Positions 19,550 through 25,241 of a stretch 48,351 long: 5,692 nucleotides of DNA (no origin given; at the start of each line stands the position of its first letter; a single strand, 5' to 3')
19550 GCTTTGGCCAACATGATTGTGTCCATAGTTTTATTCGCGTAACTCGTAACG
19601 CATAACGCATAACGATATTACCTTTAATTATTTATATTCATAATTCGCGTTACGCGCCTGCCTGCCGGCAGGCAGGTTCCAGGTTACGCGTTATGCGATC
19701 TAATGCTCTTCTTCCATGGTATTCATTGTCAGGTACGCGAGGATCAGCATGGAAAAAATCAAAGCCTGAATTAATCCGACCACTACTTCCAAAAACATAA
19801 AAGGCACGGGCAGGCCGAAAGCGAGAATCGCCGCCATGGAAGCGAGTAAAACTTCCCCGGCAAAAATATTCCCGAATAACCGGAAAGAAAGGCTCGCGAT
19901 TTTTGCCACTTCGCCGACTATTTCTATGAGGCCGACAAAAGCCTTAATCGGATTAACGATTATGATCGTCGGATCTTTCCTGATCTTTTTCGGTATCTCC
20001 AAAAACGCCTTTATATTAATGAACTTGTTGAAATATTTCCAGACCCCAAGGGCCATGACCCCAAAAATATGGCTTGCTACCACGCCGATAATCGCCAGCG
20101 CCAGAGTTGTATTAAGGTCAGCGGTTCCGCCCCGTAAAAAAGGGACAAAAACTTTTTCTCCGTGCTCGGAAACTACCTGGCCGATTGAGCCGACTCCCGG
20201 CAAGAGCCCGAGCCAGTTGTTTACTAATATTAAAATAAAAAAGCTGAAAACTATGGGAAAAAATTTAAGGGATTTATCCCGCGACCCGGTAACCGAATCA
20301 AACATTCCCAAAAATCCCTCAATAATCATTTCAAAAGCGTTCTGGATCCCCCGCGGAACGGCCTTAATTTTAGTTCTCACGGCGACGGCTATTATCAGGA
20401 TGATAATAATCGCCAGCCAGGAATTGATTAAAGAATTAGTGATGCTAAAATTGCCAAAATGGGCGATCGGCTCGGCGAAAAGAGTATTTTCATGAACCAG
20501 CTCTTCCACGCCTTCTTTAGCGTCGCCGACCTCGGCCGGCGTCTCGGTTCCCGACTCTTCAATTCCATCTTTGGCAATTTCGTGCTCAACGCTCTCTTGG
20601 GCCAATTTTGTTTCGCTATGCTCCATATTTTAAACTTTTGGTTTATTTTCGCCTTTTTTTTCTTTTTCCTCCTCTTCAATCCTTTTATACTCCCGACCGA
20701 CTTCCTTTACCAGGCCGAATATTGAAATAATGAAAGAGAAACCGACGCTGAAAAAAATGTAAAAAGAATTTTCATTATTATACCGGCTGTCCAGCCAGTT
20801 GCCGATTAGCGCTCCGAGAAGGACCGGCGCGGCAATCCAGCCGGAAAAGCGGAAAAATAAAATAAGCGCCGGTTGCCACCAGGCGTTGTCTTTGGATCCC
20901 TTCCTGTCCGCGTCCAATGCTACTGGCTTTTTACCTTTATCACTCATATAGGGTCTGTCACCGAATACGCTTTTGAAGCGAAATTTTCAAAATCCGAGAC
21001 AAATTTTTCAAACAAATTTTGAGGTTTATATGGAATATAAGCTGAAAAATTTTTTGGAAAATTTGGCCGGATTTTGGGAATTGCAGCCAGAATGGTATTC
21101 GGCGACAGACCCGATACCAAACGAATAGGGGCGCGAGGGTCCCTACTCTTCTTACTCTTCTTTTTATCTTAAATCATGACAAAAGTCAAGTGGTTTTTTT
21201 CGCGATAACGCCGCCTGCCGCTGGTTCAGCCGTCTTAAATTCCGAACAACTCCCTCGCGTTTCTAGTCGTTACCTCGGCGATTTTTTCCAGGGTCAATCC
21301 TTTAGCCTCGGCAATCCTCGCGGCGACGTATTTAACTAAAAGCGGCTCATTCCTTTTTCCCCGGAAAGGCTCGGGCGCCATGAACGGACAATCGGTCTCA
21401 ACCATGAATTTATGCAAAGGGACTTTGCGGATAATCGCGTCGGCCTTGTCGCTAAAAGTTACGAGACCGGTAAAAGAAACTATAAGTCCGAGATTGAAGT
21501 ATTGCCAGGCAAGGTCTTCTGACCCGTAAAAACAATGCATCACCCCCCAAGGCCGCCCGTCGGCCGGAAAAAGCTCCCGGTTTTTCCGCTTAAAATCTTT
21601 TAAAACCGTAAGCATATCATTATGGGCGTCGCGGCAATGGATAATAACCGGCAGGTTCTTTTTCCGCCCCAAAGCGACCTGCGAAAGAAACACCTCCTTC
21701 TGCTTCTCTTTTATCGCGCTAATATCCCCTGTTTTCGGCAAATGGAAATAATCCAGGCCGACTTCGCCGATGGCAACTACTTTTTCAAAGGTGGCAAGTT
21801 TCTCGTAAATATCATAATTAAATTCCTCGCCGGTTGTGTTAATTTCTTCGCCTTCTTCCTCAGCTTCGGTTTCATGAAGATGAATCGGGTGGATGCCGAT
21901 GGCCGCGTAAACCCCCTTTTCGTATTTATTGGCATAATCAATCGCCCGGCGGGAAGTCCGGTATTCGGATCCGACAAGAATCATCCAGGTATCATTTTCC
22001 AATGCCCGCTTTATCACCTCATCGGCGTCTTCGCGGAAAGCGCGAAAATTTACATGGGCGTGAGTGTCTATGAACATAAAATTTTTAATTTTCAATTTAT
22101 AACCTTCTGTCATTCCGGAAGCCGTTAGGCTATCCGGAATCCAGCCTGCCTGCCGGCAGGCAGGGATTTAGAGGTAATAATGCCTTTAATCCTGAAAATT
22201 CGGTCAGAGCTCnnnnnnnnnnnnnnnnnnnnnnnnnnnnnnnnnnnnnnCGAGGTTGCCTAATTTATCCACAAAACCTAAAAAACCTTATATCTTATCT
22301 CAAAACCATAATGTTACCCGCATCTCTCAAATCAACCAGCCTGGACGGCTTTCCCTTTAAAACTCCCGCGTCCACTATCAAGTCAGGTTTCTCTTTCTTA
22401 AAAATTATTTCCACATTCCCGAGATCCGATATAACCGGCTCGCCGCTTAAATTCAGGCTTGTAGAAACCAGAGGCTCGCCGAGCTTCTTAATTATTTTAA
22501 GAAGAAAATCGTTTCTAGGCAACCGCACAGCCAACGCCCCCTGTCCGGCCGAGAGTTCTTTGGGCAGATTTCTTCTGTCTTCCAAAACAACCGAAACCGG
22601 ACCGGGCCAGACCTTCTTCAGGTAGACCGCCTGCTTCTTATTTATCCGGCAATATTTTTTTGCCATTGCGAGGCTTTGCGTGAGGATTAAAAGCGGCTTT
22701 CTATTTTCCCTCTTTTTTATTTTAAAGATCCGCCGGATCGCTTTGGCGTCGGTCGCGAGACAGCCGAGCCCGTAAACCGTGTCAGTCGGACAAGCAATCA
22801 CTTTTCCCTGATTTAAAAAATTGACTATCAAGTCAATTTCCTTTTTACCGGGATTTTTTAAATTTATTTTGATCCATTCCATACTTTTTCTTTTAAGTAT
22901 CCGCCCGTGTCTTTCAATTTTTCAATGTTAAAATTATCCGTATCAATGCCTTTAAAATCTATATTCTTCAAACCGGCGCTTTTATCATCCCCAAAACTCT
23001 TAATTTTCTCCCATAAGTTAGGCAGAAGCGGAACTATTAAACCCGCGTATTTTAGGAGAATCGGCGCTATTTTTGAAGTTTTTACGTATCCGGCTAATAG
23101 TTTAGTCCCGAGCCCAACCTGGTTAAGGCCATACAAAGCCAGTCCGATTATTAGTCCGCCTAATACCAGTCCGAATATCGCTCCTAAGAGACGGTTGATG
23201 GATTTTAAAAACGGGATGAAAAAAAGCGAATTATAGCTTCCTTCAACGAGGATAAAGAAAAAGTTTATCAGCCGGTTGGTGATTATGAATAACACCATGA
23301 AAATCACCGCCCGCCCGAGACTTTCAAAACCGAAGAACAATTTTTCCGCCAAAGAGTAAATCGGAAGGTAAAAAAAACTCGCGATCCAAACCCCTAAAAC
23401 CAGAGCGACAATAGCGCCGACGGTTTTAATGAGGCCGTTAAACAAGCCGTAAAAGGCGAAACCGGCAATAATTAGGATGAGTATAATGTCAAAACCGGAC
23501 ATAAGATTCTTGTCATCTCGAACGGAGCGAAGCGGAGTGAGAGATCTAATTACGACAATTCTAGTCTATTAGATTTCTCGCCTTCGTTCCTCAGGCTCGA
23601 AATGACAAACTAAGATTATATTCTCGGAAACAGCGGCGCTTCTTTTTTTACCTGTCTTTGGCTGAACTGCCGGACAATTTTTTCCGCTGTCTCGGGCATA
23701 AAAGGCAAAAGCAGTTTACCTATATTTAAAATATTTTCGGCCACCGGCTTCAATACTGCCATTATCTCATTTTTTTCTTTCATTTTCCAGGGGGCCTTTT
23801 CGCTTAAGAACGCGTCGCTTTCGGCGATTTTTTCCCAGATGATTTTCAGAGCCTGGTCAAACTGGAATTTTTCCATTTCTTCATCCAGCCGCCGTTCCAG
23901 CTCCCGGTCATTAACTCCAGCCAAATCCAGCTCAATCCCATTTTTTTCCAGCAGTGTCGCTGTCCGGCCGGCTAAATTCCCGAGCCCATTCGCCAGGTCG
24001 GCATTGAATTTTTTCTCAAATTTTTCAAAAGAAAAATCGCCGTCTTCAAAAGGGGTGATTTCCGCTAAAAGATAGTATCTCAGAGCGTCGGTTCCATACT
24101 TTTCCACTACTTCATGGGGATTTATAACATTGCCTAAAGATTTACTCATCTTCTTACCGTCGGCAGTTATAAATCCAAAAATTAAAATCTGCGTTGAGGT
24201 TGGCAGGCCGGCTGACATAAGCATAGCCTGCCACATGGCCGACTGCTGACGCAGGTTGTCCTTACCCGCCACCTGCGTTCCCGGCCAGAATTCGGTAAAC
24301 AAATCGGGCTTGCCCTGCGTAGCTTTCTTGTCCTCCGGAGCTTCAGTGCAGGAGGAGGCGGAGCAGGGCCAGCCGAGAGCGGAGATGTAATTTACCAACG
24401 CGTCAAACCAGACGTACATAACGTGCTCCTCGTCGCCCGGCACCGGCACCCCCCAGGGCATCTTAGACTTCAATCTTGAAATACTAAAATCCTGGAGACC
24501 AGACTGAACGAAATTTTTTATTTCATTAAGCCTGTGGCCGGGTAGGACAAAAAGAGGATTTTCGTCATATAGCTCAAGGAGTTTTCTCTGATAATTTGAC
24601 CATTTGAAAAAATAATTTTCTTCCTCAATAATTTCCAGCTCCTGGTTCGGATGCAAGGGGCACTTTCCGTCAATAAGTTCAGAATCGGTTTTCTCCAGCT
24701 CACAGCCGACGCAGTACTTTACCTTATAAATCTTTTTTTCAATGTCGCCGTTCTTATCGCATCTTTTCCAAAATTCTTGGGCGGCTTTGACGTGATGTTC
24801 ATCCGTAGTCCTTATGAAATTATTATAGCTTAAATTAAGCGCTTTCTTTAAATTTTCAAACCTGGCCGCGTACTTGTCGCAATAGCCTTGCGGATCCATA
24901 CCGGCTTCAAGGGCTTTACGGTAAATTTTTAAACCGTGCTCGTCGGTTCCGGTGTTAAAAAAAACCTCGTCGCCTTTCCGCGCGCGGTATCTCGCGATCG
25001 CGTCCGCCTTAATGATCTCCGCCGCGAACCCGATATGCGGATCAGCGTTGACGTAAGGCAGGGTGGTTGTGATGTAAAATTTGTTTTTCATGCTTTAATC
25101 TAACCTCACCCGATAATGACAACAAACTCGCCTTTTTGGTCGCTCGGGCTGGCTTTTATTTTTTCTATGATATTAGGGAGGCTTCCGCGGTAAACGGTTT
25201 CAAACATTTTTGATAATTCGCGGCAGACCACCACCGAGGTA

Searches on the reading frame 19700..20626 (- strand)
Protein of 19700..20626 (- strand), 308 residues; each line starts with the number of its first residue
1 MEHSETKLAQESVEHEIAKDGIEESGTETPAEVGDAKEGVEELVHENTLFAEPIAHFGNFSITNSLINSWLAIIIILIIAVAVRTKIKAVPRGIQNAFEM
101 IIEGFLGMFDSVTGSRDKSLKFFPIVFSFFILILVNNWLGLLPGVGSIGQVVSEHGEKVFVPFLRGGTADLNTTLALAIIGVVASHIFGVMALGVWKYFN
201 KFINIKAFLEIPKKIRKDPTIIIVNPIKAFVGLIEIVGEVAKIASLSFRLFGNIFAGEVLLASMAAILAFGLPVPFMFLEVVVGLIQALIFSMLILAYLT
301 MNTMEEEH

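Call 15: search_protein_families(library=pfam, proteins=[window:19700-20626:-], max_evalue=0.001)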
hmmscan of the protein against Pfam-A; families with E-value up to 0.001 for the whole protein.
window:19700-20626:- (308 aa): 1 family
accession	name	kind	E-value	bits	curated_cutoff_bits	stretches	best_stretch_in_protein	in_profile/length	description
PF00119.25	ATP-synt_A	-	1e-41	143.6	33.9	1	68-299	3-216/217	ATP synthase A chain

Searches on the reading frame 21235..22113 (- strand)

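Call 15: search_protein_families(library=pfam, proteins=[window:21235-22113:-], max_evalue=0.001)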
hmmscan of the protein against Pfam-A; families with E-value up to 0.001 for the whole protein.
window:21235-22113:- (292 aa): 1 family
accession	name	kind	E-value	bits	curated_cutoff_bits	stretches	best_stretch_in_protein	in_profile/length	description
PF01026.27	TatD_DNase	-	1.9e-72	244.2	27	1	15-291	1-253/253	TatD related DNase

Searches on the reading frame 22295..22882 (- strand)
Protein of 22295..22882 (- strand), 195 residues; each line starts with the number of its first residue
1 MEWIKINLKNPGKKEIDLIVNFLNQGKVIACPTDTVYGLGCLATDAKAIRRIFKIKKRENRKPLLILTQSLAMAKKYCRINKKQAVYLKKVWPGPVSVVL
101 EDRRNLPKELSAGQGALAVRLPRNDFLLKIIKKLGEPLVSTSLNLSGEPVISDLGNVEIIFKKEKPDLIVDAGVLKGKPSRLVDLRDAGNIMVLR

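Call 15: search_protein_families(library=pfam, proteins=[window:22295-22882:-], max_evalue=0.001)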
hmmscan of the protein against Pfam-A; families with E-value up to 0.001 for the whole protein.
window:22295-22882:- (195 aa): 1 family
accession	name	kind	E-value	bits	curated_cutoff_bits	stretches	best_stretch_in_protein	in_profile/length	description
PF01300.24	Sua5_yciO_yrdC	-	2.4e-49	167.7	25.1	1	22-195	2-176/178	Telomere recombination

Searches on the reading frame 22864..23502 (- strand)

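Call 15: search_protein_families(library=pfam, proteins=[window:22864-23502:-], max_evalue=0.001)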
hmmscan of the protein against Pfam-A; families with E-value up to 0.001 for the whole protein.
window:22864-23502:- (212 aa): 1 family
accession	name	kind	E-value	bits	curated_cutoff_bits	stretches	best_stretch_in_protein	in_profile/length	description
PF02674.22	Colicin_V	-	1.7e-18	67.4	29.3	1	4-151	1-141/144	Colicin V production protein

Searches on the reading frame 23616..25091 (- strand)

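Call 15: search_protein_families(library=pfam, proteins=[window:23616-25091:-], max_evalue=0.001)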
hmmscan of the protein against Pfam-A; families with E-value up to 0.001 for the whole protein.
window:23616-25091:- (491 aa): 6 families
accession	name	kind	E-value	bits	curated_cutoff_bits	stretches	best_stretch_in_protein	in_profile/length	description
PF09334.17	tRNA-synt_1g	-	7.3e-98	328.3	20.1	2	153-377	177-390/391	tRNA synthetases class I (M)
PF00133.28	tRNA-synt_1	-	4.7e-29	101.8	22.7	2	222-344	296-404/414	tRNA synthetases class I (I, L, M and V)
PF01406.26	tRNA-synt_1e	-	1.5e-12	48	27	1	303-343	242-282/301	tRNA synthetases class I (C) catalytic domain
PF01921.24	tRNA-synt_1f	-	4.4e-06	26.3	27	1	303-359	270-326/360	tRNA synthetases class I (K)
PF08264.19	Anticodon_1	-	1.9e-05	25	25.1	1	399-477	12-89/148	Anticodon-binding domain of tRNA ligase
PF19303.5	Anticodon_3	-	0.00081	19.7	23.5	0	403-480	26-105/152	Anticodon binding domain of methionyl tRNA ligase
